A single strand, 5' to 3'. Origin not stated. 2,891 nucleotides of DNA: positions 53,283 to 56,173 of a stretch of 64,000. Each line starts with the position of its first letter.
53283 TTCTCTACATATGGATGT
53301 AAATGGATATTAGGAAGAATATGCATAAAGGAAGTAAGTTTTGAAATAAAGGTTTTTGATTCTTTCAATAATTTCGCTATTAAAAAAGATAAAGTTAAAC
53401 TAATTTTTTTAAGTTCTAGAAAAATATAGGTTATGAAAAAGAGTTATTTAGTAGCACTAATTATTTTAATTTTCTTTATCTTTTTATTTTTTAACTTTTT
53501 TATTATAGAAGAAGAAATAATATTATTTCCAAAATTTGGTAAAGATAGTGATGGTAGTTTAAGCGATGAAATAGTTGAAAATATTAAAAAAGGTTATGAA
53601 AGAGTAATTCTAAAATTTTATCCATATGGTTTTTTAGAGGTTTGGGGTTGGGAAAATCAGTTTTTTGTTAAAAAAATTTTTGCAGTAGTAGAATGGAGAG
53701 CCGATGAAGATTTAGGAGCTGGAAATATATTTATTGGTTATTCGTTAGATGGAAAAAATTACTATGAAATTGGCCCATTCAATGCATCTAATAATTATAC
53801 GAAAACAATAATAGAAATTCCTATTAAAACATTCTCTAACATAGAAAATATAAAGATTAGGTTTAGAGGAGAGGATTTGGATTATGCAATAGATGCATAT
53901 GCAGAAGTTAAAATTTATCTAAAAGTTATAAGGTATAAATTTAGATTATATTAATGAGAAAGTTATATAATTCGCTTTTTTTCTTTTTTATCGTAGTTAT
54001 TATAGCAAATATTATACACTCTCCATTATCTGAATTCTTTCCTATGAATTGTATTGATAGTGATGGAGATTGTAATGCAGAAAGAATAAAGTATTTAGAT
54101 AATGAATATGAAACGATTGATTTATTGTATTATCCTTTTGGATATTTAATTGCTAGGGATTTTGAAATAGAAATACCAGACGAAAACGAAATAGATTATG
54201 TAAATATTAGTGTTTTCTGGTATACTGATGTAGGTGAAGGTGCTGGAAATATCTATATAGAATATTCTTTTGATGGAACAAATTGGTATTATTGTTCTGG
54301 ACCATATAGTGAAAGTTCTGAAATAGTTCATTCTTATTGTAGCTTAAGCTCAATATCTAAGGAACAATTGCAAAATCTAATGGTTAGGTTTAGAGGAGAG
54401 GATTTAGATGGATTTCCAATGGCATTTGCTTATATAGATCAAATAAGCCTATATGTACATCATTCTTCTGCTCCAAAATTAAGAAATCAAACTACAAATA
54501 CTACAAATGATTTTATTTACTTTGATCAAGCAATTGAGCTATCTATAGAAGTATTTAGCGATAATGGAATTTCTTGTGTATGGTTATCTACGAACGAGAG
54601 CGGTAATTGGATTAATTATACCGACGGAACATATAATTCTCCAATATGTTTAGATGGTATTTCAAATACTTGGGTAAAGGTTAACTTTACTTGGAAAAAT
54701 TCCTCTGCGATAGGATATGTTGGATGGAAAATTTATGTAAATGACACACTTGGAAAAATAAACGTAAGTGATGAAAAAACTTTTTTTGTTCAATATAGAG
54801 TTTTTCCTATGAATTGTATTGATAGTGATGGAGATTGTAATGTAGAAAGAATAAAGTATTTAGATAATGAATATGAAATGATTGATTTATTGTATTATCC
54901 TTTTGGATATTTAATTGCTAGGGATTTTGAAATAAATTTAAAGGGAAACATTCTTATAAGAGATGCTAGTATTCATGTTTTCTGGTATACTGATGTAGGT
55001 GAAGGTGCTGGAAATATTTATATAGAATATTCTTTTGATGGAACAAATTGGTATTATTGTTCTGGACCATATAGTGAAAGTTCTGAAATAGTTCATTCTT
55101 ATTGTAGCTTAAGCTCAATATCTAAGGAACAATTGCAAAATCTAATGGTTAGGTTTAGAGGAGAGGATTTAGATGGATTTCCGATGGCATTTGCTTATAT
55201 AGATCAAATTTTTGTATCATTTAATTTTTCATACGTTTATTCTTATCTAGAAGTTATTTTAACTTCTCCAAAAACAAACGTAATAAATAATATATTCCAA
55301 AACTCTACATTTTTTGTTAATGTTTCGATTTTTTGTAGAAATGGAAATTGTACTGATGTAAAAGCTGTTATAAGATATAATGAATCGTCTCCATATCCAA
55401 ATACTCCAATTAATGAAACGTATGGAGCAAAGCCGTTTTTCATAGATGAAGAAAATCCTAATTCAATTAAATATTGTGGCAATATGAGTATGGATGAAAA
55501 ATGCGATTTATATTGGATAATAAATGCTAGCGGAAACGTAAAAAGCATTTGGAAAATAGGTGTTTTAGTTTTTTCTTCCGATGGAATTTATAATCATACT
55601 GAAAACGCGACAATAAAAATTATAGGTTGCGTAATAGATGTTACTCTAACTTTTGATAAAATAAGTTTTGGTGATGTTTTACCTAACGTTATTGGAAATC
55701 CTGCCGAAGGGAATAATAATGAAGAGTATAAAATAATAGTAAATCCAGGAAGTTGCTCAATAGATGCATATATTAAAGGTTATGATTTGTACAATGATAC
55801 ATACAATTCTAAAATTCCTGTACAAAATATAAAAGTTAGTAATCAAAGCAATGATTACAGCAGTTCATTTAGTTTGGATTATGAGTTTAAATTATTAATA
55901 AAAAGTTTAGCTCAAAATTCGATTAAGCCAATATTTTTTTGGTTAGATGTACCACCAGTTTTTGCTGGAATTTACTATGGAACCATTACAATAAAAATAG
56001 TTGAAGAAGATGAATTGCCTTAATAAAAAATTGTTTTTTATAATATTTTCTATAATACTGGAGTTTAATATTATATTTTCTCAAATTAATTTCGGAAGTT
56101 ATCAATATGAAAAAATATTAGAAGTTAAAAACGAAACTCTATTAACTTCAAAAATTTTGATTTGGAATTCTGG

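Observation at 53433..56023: Previously unseen ~140-aa secreted domain present three times in two adjacent genes, with ~400 nt of near-identity between the two intragenic copies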

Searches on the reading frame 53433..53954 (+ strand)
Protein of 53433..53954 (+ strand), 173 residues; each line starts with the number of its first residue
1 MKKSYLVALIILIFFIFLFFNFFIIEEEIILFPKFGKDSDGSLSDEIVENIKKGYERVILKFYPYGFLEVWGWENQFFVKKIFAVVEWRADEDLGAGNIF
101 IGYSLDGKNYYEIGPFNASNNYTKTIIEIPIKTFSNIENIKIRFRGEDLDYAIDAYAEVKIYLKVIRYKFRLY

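Call 5: search_protein_families(library=pfam, proteins=[window:53433-53954:+], max_evalue=1)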
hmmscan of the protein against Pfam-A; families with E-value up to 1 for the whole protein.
window:53433-53954:+ (173 aa): 0 families

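Call 23: find_homologous_proteins(query=window:53433-53954:+, max_evalue=0.01)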
Query window:53433-53954:+ (173 aa): 8 proteins with E <= 0.01 among 66 candidates.
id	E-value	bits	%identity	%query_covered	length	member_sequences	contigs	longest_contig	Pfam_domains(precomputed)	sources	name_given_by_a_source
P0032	3.8e-104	364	98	100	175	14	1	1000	-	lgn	-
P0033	8.8e-71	256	70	83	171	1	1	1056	-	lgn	-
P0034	5.9e-64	233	61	96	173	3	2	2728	-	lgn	-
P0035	1.7e-59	219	62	85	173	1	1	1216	-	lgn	-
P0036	6.0e-58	214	62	84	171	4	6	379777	-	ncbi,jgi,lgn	ncbi:MAG: hypothetical protein QXX45_02125 [Candidatus Aenigmatarchaeota archaeon]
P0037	3.4e-56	208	62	95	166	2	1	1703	-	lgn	-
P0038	6.4e-54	201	56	98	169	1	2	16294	-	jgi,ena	-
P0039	2.8e-49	186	60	87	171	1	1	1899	-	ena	-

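Call 30: search_protein_families(library=ncbifam, proteins=[window:53433-53954:+], max_evalue=1)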
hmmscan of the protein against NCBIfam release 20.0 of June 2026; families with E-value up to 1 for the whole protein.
window:53433-53954:+ (173 aa): 0 families

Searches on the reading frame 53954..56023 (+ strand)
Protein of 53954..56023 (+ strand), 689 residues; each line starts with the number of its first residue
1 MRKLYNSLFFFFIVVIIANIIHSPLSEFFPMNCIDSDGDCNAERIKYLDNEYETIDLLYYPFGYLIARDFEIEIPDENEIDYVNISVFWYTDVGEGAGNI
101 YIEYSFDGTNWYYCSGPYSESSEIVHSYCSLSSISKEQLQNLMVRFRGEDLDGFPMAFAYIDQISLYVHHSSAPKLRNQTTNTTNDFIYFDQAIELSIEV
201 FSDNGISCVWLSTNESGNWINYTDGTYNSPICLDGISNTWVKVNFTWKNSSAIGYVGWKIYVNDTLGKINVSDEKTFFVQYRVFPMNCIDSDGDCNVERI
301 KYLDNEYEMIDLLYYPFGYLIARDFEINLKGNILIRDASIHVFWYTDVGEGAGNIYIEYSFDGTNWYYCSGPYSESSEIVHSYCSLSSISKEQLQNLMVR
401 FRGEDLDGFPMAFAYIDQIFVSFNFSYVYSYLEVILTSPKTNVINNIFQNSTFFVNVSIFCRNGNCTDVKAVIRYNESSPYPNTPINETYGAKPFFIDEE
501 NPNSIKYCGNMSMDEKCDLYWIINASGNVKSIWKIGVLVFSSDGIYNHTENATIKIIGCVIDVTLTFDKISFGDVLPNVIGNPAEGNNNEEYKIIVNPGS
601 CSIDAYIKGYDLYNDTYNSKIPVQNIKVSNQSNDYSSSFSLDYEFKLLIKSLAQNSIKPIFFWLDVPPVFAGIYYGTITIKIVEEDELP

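Call 5: search_protein_families(library=pfam, proteins=[window:53954-56023:+], max_evalue=1)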
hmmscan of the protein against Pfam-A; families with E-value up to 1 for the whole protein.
window:53954-56023:+ (689 aa): 0 families

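Call 10: find_homologous_proteins(query=window:53954-56023:+, max_evalue=0.01)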
Query window:53954-56023:+ (689 aa): 31 proteins with E <= 0.01 among 5403 candidates.
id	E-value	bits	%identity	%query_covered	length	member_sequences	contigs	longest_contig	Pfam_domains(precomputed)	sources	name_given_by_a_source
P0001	0.0e+0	1510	99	96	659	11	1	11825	-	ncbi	ncbi:MAG: hypothetical protein QW367_02990 [Candidatus Aenigmatarchaeota archaeon]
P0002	2.7e-221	755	52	97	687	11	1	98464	-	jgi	jgi:hypothetical protein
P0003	5.5e-213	727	49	99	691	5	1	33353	-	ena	-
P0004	1.0e-186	641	46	97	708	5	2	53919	-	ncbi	-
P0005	1.9e-177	610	43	98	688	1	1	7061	-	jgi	jgi:hypothetical protein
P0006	1.4e-175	604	51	79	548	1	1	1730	-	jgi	jgi:hypothetical protein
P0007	1.2e-174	601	46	95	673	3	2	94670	-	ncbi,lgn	ncbi:MAG: hypothetical protein QW350_03955 [Candidatus Aenigmatarchaeota archaeon]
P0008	4.9e-173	595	43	98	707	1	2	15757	-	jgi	jgi:hypothetical protein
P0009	2.6e-168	580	45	95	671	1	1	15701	-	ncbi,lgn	ncbi:MAG: hypothetical protein QXM38_04265 [Candidatus Aenigmatarchaeota archaeon]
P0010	2.7e-165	570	43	98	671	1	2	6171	-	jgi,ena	-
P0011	4.5e-165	569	41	100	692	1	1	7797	-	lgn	-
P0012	9.9e-165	568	44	95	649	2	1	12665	-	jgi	-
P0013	2.3e-163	563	44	95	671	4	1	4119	-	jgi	-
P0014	7.7e-163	562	44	95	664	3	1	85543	-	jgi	jgi:hypothetical protein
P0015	7.5e-160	552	43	98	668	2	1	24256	-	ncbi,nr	ncbi:MAG: hypothetical protein N3E38_02130 [Candidatus Aenigmarchaeota archaeon]|nr:hypothetical pro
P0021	2.4e-68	249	43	38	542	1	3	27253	-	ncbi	-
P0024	5.0e-53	199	45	38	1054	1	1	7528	PF10102.15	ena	-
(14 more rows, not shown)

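Call 22: find_encoding_contigs(protein=P0002, flank=10000, max_places=2)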
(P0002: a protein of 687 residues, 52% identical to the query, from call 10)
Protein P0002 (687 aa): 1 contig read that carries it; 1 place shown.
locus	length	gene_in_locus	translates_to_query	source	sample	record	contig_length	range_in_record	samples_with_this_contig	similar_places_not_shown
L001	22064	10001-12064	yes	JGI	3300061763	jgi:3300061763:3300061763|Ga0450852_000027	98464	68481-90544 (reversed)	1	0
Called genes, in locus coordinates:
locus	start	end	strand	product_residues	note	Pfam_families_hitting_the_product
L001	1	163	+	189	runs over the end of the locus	PF05168:HEPN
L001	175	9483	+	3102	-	PF13570:Beta-prop_ACSF4, PF01839:FG-GAP (faint), PF13360:PQQ_2, PF13570:Beta-prop_ACSF4, PF13360:PQQ_2, PF13517:FG-GAP_3 (weak)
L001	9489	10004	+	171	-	-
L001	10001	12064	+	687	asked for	-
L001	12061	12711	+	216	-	-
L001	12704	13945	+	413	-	PF07705:CARDB (faint), PF10633:NPCBM_assoc (faint)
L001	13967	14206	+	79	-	-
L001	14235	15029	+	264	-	PF01656:CbiA, PF06564:CBP_BcsQ (faint), PF10609:ParA, PF13614:AAA_31, PF10609:ParA (weak)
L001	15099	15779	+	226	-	-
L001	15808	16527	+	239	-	-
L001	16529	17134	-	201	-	-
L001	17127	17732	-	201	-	-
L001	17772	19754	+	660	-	-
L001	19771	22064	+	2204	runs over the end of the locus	PF13360:PQQ_2 (weak), PF13570:Beta-prop_ACSF4 (weak), PF25292:Beta-prop_CGLA, PF01935:DUF87, PF05872:HerA_C (faint)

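Call 29: find_encoding_contigs(protein=P0001, flank=10000, max_places=3)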
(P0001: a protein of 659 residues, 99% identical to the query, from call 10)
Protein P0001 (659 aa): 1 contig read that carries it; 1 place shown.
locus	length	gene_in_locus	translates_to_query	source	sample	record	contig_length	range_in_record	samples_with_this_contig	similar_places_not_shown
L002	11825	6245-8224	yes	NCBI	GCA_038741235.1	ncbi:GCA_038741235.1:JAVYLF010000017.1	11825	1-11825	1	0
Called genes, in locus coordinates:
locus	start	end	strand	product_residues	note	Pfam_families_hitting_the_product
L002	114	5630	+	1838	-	PF13360:PQQ_2, PF13570:Beta-prop_ACSF4, PF25292:Beta-prop_CGLA, PF13360:PQQ_2 (weak), PF13570:Beta-prop_ACSF4, PF13360:PQQ_2, PF25292:Beta-prop_CGLA (weak), PF13517:FG-GAP_3 (weak), +4 more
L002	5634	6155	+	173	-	-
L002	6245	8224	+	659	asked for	-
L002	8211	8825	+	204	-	-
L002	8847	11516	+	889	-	PF04851:ResIII, PF00270:DEAD, PF00271:Helicase_C, PF19306:WHD_Lhr, PF08494:DEAD_assoc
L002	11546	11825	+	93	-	?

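Call 30: search_protein_families(library=ncbifam, proteins=[window:53954-56023:+], max_evalue=1)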
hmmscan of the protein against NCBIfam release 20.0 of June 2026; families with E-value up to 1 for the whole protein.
window:53954-56023:+ (689 aa): 1 family
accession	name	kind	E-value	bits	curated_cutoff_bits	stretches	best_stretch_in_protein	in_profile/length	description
NF046095.1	flg_dep_Cj0814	subfamily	0.019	14.8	80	0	379-455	63-118/224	Cj0814 family flagellar-dependent secreted protein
